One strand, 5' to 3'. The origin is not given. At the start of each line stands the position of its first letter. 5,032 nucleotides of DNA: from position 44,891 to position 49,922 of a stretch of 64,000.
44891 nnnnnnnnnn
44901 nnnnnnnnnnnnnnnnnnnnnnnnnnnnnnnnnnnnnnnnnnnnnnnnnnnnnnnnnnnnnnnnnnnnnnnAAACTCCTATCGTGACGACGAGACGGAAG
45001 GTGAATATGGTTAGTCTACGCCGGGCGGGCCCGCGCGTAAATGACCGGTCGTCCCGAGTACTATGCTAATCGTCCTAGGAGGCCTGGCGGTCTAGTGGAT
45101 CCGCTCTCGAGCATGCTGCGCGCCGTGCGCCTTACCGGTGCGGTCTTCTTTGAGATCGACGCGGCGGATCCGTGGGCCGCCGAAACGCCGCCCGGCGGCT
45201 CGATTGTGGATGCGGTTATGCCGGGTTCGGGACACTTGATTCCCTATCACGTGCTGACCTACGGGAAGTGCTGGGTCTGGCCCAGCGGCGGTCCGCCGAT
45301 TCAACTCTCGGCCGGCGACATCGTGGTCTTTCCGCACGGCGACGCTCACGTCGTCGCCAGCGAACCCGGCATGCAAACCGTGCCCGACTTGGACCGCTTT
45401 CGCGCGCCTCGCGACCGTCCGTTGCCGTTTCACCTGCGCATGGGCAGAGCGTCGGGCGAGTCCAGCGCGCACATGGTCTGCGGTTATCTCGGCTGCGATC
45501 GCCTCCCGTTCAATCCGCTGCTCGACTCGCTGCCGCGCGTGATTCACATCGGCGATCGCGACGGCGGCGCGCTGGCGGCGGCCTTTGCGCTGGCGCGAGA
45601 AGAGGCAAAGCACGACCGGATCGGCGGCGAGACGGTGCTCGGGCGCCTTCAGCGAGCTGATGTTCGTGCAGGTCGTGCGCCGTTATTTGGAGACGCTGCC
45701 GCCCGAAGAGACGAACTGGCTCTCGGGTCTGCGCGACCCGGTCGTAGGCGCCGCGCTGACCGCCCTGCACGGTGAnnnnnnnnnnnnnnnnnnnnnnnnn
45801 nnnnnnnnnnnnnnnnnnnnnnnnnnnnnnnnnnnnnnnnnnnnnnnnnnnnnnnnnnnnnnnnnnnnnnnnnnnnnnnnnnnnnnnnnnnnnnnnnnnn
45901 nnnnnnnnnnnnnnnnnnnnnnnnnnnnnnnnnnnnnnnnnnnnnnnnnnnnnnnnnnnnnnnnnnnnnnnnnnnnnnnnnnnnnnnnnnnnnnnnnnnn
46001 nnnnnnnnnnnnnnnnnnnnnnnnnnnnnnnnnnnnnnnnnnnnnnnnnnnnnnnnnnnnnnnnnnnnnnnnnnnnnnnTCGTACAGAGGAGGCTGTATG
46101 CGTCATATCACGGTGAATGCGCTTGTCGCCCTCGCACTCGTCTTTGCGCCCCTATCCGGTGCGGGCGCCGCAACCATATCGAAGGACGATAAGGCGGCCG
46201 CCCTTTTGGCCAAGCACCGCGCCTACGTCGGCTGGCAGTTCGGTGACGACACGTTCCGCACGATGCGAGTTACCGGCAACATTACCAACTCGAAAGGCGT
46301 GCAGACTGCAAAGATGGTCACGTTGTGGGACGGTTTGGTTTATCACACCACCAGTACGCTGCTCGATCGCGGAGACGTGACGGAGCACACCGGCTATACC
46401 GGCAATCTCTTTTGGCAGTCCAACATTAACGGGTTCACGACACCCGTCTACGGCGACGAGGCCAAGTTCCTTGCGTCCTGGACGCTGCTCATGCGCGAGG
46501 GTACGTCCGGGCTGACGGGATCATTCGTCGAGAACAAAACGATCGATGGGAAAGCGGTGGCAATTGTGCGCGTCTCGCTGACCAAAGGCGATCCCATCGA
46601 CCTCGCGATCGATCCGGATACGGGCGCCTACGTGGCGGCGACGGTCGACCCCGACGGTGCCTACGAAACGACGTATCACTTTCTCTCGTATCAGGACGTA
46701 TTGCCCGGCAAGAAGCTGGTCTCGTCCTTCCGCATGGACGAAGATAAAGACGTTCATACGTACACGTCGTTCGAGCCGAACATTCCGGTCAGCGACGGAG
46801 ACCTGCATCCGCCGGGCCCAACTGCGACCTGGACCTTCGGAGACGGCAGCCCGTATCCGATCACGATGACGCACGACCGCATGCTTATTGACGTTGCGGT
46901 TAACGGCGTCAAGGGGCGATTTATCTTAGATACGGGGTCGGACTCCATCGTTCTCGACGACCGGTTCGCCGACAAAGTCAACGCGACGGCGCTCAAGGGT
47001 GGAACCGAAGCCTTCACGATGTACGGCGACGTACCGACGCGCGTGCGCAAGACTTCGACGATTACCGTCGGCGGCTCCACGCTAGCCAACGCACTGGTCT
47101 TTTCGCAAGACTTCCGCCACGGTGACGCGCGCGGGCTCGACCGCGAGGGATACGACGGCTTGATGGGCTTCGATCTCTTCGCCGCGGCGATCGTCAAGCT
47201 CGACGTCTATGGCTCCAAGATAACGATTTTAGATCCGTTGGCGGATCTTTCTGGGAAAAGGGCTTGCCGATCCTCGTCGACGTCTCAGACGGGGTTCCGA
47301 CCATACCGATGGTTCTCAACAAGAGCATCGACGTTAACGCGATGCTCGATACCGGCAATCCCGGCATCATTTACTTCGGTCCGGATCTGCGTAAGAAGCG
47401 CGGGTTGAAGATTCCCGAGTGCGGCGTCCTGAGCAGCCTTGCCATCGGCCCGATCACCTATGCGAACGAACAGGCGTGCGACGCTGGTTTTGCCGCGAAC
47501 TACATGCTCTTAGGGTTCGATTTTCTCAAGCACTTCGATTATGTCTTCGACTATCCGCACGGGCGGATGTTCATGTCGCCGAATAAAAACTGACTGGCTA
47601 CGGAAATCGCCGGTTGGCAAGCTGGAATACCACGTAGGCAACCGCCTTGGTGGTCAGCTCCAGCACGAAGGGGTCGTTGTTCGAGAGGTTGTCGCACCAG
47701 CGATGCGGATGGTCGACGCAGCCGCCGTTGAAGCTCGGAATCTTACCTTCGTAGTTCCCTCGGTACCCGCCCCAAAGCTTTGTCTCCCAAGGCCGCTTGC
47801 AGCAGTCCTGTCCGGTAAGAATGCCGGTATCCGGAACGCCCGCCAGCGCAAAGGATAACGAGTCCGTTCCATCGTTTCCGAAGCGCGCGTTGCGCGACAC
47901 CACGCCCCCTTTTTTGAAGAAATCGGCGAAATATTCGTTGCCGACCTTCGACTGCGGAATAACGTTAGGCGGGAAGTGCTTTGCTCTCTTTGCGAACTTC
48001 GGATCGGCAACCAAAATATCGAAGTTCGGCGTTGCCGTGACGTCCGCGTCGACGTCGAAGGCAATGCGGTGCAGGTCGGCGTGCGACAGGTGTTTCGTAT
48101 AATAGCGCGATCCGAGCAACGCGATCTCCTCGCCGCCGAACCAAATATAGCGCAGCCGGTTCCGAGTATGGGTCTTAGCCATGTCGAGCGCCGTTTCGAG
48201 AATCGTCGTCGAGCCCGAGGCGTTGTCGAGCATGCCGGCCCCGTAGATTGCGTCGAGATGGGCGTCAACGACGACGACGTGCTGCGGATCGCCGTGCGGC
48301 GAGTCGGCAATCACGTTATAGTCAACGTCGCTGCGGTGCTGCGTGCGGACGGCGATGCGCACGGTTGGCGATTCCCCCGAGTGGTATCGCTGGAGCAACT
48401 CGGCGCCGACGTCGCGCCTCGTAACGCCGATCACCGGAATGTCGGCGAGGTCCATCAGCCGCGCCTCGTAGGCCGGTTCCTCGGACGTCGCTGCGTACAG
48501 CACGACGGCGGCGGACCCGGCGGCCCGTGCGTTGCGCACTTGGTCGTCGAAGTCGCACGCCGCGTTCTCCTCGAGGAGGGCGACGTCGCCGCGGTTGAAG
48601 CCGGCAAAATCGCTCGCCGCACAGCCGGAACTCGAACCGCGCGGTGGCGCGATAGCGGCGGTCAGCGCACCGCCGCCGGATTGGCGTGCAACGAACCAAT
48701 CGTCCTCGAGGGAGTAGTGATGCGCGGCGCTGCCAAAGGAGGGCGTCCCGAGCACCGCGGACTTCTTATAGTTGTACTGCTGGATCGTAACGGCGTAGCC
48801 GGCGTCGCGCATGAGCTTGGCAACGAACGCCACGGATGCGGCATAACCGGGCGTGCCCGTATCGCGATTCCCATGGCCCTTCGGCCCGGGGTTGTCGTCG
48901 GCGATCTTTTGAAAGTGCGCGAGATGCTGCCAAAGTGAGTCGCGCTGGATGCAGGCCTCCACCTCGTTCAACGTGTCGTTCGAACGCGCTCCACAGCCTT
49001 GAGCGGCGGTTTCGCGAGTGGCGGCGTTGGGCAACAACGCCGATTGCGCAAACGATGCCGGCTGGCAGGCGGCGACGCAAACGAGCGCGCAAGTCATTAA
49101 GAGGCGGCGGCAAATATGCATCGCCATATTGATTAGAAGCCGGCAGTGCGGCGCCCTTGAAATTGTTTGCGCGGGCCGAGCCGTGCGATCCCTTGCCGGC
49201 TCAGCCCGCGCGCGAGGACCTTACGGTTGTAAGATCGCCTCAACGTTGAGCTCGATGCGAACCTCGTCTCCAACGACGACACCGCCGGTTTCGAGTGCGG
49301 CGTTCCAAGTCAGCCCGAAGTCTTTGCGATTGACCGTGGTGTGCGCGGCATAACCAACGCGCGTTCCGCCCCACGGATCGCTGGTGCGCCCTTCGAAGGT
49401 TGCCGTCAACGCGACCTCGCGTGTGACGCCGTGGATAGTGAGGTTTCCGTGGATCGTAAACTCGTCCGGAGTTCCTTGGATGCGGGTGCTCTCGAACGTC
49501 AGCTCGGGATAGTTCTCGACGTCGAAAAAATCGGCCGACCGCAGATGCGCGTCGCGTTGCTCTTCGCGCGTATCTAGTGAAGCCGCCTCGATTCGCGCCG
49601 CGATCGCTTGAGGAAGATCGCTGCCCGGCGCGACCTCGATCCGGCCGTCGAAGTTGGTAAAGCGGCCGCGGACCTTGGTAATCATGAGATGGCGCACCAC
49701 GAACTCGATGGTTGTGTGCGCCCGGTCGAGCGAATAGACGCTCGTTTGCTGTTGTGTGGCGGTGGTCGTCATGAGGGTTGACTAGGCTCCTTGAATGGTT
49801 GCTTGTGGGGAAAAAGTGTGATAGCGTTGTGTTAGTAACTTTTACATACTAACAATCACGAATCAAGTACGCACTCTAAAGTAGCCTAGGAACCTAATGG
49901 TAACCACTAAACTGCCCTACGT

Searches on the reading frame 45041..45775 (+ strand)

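Call 83: search_protein_families(library=pfam, proteins=[window:45041-45775:+], max_evalue=0.001)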
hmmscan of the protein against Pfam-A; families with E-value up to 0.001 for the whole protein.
window:45041-45775:+ (244 aa): 2 families
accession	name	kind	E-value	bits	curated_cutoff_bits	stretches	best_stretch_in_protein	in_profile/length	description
PF12852.13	Cupin_6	-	1.9e-43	148.8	26.7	1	20-203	1-169/183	Cupin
PF05899.18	Cupin_3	-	0.00055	20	23.5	1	74-101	33-60/74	EutQ-like cupin domain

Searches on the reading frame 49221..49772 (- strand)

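Call 6: search_protein_families(library=pfam, proteins=[window:49221-49772:-], max_evalue=1)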
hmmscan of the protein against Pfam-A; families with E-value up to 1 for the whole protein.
window:49221-49772:- (183 aa): 1 family
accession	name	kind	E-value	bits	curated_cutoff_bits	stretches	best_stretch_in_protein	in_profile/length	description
PF04264.18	YceI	-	1.8e-51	174.9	23.7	1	13-179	1-150/150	YceI-like domain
